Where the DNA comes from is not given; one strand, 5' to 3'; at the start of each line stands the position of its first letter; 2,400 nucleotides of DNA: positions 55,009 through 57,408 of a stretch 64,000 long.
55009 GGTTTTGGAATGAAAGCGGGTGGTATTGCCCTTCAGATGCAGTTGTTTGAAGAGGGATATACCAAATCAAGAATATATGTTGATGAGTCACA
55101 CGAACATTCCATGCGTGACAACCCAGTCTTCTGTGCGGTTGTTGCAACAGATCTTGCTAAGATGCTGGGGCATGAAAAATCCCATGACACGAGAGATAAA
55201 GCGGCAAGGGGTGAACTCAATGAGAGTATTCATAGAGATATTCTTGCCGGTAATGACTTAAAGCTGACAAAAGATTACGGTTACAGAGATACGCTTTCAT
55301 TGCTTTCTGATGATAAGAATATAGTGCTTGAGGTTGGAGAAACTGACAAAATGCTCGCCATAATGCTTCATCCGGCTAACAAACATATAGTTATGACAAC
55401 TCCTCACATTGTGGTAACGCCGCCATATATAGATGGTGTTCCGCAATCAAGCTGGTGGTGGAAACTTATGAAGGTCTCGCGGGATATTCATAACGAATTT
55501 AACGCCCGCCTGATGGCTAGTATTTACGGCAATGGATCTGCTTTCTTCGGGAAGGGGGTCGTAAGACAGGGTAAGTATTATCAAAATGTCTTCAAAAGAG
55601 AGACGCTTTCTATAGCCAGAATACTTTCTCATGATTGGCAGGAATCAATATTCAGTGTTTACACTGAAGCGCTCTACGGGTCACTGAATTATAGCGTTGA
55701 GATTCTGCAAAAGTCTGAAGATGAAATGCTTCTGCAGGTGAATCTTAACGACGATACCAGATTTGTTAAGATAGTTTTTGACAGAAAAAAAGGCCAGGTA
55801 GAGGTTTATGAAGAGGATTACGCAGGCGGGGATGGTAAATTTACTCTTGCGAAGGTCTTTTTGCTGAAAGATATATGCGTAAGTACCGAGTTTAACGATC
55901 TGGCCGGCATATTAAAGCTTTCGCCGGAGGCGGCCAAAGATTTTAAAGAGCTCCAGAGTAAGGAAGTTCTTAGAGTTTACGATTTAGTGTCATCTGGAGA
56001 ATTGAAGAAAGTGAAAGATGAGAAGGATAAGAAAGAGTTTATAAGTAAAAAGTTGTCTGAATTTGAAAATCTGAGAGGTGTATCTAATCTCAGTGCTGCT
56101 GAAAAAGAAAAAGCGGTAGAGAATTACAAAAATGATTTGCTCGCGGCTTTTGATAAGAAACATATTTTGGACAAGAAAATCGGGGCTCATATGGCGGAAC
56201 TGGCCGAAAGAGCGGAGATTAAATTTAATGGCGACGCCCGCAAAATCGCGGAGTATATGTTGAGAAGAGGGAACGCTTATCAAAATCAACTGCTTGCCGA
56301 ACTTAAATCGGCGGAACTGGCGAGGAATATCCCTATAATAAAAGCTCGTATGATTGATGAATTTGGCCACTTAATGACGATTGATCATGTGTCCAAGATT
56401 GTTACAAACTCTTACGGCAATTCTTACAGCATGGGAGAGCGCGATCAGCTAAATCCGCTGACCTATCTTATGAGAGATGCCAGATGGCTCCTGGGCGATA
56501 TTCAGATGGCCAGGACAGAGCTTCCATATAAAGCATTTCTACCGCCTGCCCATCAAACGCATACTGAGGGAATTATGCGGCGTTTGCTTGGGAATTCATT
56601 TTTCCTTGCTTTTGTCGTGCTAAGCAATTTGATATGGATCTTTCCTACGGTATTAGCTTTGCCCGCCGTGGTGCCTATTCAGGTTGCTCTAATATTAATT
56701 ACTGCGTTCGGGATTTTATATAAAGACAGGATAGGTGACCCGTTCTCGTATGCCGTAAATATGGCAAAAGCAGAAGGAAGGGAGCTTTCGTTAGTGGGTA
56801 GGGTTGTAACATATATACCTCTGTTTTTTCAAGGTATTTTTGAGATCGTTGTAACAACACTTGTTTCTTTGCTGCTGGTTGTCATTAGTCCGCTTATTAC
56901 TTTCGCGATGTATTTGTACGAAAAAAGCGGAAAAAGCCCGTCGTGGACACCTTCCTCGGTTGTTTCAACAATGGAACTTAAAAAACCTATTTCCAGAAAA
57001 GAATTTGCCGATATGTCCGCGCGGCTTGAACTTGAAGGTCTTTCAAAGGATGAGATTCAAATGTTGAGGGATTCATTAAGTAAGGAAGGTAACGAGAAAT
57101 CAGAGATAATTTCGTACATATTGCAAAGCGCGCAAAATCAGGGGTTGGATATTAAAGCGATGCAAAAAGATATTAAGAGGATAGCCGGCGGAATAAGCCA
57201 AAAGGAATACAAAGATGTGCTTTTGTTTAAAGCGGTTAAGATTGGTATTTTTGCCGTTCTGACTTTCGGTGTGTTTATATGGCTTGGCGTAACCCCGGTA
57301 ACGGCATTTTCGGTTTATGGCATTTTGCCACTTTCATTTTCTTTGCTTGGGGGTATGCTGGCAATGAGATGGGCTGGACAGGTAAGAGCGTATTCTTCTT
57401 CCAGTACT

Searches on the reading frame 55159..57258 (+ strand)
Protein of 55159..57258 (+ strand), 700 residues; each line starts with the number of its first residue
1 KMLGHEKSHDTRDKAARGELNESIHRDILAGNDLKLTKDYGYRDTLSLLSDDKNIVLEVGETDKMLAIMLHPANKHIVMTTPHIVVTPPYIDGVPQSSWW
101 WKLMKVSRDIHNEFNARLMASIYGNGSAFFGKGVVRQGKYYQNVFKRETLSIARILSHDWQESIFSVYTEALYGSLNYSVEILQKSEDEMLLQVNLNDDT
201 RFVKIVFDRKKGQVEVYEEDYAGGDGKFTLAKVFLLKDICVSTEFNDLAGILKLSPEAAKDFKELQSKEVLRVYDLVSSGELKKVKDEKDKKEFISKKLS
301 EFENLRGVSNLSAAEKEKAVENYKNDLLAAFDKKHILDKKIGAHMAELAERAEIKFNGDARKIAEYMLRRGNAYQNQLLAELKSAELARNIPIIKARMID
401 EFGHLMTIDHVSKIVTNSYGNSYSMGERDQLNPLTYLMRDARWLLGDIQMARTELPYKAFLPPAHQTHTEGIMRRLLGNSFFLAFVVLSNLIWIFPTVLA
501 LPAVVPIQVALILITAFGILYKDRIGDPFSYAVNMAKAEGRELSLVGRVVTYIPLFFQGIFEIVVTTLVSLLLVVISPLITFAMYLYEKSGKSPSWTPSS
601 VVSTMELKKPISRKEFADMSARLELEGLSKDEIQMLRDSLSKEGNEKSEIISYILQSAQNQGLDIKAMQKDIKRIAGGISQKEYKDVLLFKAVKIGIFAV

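Call 91: search_protein_families(library=pfam, proteins=[window:55159-57258:+], max_evalue=1)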
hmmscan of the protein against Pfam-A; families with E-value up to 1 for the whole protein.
window:55159-57258:+ (700 aa): 2 families
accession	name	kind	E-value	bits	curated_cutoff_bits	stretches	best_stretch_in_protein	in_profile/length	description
PF07972.16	Flavodoxin_NdrI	-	0.0098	16.5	27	1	65-149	21-102/120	NrdI Flavodoxin like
PF24992.1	DUF7777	-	0.11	13.1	27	1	189-218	54-83/135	Domain of unknown function (DUF7777)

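Call 92: search_protein_families(library=ncbifam, proteins=[window:55159-57258:+], max_evalue=1)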
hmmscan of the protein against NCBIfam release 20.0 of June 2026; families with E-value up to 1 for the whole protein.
window:55159-57258:+ (700 aa): 1 family
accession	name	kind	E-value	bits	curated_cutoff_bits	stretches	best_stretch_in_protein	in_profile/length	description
NF003960.0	PRK05454.2-3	equivalog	0.041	12.3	829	1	434-525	397-487/659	glucans biosynthesis glucosyltransferase MdoH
